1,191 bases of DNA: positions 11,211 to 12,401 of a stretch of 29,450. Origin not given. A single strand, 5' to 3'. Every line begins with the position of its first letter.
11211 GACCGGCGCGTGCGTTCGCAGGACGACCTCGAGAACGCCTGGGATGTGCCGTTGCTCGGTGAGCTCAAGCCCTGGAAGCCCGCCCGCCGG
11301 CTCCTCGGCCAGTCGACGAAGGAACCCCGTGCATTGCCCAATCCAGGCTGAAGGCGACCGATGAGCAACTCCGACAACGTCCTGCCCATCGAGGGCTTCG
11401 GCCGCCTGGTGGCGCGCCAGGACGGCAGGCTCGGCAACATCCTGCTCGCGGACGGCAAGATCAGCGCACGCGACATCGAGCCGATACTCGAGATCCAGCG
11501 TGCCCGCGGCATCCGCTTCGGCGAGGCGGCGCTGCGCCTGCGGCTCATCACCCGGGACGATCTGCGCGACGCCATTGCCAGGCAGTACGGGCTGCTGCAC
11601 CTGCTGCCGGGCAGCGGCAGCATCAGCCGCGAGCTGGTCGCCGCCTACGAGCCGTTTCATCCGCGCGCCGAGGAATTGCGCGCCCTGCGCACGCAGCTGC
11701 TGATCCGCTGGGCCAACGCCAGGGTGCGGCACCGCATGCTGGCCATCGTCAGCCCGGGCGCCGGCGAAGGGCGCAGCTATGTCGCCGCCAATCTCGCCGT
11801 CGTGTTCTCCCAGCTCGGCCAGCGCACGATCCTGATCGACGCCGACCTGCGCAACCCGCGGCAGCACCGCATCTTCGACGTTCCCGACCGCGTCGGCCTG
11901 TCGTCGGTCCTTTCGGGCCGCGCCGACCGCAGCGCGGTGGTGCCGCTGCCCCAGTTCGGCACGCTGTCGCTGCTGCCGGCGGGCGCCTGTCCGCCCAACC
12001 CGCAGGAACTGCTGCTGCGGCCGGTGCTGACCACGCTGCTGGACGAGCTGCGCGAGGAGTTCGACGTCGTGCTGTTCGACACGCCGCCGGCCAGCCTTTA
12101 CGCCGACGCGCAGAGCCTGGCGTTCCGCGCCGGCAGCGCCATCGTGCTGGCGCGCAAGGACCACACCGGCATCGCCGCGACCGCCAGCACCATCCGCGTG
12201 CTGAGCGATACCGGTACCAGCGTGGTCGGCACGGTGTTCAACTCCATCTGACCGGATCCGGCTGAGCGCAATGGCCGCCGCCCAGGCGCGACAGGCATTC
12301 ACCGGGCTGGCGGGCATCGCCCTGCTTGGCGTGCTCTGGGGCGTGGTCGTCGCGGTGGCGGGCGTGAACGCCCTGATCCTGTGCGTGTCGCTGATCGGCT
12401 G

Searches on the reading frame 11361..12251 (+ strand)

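Call 8: search_protein_families(library=ncbifam, proteins=[window:11361-12251:+])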
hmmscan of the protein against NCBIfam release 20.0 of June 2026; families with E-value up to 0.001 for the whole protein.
window:11361-12251:+ (296 aa): 16 families
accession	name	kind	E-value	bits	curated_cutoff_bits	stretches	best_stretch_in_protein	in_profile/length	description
TIGR03029.1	EpsG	equivalog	1.6e-102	342.4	313.8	1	21-295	2-274/274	chain length determinant protein tyrosine kinase EpsG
TIGR01007.1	eps_fam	subfamily_domain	5.2e-38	130.6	108.05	1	104-295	1-189/204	polysaccharide biosynthesis tyrosine autokinase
NF008568.0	PRK11519.1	equivalog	2.2e-33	115.4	1068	1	91-296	495-698/720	tyrosine-protein kinase Wzc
NF007350.0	PRK09841.1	equivalog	2e-31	108.9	1248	1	97-295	506-702/726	tyrosine-protein kinase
TIGR03018.1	pepcterm_TyrKin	hypoth_equivalog_domain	3.4e-30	104.9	230.65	1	93-294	2-207/207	XrtA-associated tyrosine autokinase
TIGR01005.1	eps_transp_fam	subfamily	5.9e-29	100.8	411.7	1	100-295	521-717/754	exopolysaccharide transport protein family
TIGR01969.1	minD_arch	subfamily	3.2e-14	52.7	201.75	1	126-295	2-169/251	cell division ATPase MinD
NF053729.1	c-di-GMP_motif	domain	1.1e-10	41.2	38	1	23-75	1-53/53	cyclic di-GMP-binding domain-containing protein, MshE-related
TIGR01968.1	minD_bact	equivalog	3.6e-09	36.4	212.9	1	126-283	3-160/261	septum site-determining protein MinD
TIGR03371.1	cellulose_yhjQ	equivalog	1.2e-08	34.8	157.85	1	126-274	3-154/246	cellulose biosynthesis protein BcsQ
NF041546.1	ParA_partition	equivalog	1.4e-06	28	180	0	128-162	3-37/203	ParA family partition ATPase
TIGR03815.1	CpaE_hom_Actino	equivalog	3.5e-06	26.4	154.45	1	119-284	106-272/340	septum site-determining protein Ssd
NF041136.1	MrpORP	equivalog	4.8e-06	26.1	450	1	122-176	4-57/365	iron-sulfur cluster carrier protein MrpORP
NF012033.0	PRK15489.1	equivalog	0.00017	19.9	537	1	17-100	486-564/703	glycosyl transferase family protein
NF047398.1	AAA_KGGVGR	domain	0.00057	20.3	90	0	128-184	6-65/190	KGGVGR-motif variant AAA ATPase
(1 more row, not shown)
